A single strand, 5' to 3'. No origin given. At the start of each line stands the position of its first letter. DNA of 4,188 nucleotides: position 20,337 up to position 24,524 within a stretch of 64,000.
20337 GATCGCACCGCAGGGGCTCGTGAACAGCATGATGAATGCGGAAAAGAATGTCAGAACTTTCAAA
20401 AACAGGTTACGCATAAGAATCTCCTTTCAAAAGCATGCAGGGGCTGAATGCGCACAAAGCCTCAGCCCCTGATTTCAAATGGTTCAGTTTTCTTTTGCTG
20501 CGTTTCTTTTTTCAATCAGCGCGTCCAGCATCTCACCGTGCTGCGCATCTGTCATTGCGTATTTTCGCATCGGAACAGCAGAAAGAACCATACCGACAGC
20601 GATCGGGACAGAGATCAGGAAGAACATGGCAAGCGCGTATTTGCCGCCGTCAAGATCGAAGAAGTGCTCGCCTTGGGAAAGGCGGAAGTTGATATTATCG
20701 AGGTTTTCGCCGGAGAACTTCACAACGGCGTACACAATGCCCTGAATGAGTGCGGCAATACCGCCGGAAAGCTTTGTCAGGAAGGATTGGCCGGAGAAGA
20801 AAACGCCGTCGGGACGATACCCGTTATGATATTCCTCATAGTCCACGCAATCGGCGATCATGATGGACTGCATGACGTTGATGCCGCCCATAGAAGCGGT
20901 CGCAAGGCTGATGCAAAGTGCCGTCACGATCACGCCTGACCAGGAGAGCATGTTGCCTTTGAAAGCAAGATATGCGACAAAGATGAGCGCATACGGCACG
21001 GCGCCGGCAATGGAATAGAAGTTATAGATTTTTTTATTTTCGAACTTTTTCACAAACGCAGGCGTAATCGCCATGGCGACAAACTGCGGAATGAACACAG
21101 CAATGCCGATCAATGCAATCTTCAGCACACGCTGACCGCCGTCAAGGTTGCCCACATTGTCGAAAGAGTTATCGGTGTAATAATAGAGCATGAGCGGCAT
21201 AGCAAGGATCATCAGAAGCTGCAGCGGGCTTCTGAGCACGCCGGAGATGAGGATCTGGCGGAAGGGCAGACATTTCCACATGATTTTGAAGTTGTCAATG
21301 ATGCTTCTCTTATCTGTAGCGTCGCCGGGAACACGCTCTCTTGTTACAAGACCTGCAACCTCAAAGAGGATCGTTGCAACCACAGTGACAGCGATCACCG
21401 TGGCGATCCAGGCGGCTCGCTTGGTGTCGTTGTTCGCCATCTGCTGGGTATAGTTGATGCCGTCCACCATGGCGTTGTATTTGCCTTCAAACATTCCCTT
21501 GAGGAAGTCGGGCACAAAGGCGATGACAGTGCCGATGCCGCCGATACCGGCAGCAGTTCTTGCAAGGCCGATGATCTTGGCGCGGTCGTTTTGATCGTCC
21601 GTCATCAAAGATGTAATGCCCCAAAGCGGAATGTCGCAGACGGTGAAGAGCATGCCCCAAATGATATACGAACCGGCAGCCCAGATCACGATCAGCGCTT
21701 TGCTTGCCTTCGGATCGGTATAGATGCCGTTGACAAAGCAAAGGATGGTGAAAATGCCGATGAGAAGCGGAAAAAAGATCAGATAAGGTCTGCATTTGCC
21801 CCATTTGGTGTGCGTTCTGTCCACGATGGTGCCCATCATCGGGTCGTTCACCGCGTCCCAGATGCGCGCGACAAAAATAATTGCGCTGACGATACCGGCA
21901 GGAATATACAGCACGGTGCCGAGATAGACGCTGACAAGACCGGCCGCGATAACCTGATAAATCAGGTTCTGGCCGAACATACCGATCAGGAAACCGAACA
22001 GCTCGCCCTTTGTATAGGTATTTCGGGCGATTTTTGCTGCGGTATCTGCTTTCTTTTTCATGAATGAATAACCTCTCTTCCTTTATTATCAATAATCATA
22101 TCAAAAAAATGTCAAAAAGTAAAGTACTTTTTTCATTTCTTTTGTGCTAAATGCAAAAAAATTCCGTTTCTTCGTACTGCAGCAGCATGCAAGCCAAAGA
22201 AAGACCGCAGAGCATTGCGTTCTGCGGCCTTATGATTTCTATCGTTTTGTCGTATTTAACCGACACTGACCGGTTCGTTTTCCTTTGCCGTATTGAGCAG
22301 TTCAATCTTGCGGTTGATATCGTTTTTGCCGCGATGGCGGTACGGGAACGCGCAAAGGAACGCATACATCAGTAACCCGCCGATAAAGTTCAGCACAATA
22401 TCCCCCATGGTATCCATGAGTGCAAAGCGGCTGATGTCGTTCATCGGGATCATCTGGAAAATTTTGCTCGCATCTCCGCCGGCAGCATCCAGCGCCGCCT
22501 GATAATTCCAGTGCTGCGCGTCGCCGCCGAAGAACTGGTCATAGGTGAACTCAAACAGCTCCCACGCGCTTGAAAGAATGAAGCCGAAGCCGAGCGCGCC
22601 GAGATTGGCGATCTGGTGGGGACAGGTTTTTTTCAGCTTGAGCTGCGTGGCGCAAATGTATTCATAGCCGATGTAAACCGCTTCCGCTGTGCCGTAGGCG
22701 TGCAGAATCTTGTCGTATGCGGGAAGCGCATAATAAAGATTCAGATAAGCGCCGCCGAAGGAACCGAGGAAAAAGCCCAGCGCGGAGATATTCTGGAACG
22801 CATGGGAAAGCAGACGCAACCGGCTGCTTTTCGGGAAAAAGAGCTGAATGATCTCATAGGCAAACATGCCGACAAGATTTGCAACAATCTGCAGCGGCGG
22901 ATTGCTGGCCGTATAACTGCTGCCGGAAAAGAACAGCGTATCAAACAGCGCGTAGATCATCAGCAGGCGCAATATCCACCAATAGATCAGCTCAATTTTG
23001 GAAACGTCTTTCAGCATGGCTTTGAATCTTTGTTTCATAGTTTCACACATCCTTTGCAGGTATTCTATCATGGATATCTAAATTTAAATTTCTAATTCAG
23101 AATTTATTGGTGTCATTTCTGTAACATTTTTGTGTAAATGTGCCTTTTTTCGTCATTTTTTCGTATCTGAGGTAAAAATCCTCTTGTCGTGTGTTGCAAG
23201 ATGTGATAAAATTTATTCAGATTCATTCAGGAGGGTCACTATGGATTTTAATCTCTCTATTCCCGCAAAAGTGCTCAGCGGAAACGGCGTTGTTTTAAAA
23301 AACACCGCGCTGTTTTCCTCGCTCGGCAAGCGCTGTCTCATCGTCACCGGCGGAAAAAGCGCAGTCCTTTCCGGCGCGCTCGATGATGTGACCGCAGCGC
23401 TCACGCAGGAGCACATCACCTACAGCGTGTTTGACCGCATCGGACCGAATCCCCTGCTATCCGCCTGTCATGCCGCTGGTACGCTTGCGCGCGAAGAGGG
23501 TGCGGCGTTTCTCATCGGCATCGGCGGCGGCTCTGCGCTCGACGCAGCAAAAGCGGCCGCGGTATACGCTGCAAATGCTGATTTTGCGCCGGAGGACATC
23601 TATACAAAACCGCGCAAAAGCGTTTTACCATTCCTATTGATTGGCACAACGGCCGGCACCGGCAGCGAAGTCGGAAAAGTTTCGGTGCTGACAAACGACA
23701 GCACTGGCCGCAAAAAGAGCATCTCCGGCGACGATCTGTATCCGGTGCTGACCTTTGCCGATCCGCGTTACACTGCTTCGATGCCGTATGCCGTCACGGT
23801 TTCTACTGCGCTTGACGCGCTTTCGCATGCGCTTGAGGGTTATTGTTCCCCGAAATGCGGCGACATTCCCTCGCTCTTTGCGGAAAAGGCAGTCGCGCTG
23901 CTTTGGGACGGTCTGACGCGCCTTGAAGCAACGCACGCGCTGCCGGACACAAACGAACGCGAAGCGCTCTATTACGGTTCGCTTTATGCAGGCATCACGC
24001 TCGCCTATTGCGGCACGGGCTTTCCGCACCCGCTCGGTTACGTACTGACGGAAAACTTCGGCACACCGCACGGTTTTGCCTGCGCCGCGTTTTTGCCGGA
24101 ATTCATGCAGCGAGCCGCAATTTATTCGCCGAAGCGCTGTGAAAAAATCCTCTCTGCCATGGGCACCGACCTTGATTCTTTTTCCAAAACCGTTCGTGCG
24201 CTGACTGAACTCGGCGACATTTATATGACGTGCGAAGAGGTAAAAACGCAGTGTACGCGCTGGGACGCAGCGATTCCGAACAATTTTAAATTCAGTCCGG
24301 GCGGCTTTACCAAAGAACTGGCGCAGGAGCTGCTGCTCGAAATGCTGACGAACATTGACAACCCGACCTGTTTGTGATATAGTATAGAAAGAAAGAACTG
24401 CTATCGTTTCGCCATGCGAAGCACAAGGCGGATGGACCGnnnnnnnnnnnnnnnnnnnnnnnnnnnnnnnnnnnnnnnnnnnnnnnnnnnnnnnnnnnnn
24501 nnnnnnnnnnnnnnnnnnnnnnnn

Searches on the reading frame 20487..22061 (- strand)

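Call 68: search_protein_families(library=pfam, proteins=[window:20487-22061:-], max_evalue=0.001)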
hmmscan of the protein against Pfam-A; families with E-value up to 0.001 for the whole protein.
window:20487-22061:- (525 aa): 1 family
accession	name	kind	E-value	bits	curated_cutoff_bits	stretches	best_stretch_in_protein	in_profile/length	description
PF13347.12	MFS_2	-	2e-50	172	27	1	23-457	1-387/427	MFS/sugar transport protein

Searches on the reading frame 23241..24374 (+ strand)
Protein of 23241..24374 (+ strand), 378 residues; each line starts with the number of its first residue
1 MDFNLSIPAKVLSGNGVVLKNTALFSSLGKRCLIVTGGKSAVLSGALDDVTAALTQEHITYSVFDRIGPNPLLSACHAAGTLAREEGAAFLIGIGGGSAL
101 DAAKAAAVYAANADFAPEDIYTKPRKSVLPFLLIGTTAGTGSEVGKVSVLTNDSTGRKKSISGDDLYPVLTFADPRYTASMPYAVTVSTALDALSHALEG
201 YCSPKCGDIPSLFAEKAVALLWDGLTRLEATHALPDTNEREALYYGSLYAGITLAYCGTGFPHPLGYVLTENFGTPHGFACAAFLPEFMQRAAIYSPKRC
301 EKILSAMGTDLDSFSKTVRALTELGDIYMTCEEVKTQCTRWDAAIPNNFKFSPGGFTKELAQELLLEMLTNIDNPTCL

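Call 3: search_protein_families(library=pfam, proteins=[window:23241-24374:+], max_evalue=1)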
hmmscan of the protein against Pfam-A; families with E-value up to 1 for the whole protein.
window:23241-24374:+ (378 aa): 4 families
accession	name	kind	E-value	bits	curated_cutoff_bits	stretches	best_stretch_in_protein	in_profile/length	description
PF00465.25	Fe-ADH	-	8e-44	149.6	31.3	1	8-175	1-168/168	Iron-containing alcohol dehydrogenase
PF25137.1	ADH_Fe_C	-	2.3e-24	86.6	27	1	186-323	1-140/194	Fe-containing alcohol dehydrogenase family, C-terminal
PF13685.12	Fe-ADH_2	-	2.6e-06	27.9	28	1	15-108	4-95/149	Iron-containing alcohol dehydrogenase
PF14643.11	DUF4455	-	0.2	10.7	30.4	1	286-344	191-249/469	Domain of unknown function (DUF4455)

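Call 4: search_protein_families(library=ncbifam, proteins=[window:23241-24374:+], max_evalue=1)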
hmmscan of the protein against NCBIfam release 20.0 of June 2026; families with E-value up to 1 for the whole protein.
window:23241-24374:+ (378 aa): 17 families
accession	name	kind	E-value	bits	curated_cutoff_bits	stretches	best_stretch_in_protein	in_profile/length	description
TIGR02638.1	lactal_redase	equivalog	1.5e-47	162.2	523.15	1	5-320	4-320/379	lactaldehyde reductase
NF041833.1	Fe_ADH_ErcA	equivalog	2.8e-46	158.3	550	1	12-317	12-316/382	alcohol dehydrogenase-like regulatory protein ErcA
NF007911.0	PRK10624.1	equivalog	1.8e-45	155.6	537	1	30-317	31-316/382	lactaldehyde reductase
TIGR03405.1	Phn_Fe-ADH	equivalog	7.3e-44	150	423.7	1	28-323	22-318/355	iron-containing alcohol dehydrogenase PsrA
NF050025.1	SulfAcetaldRedSarD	equivalog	3.2e-40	138.2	700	1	8-318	8-317/385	sulfoacetaldehyde reductase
NF053866.1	CholDhdGbsBBac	equivalog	7.4e-40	136.8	550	1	5-335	12-344/392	choline dehydrogenase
NF010378.0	PRK13805.1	equivalog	8.1e-39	133.1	951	1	28-298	481-763/872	bifunctional acetaldehyde-CoA/alcohol dehydrogenase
NF007363.0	PRK09860.1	equivalog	2.1e-36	125.9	581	1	29-317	30-317/383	L-threonine dehydrogenase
NF058672.1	4HyButDHCUPNE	equivalog_domain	1.5e-33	116.5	500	1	30-323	30-327/378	4-hydroxybutyrate dehydrogenase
NF011998.0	PRK15454.1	equivalog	4.2e-32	111.3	556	1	5-324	24-342/395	ethanolamine utilization ethanol dehydrogenase EutG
NF011717.0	PRK15138.1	equivalog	1.3e-25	90.3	645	1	2-290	3-294/387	alcohol dehydrogenase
TIGR04266.1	NDMA_methanol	equivalog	1.3e-17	63.7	625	1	30-320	39-330/420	NDMA-dependent methanol dehydrogenase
NF041822.1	daptide_DH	equivalog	4.4e-15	55.4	300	1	69-204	39-178/363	daptide-type RiPP biosynthesis dehydogenase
NF006941.0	PRK09423.1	subfamily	4.8e-09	35.5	336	1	5-111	5-108/367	glycerol dehydrogenase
NF002022.0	PRK00843.1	equivalog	3.3e-07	29.6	413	1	5-108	8-108/350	NAD(P)-dependent glycerol-1-phosphate dehydrogenase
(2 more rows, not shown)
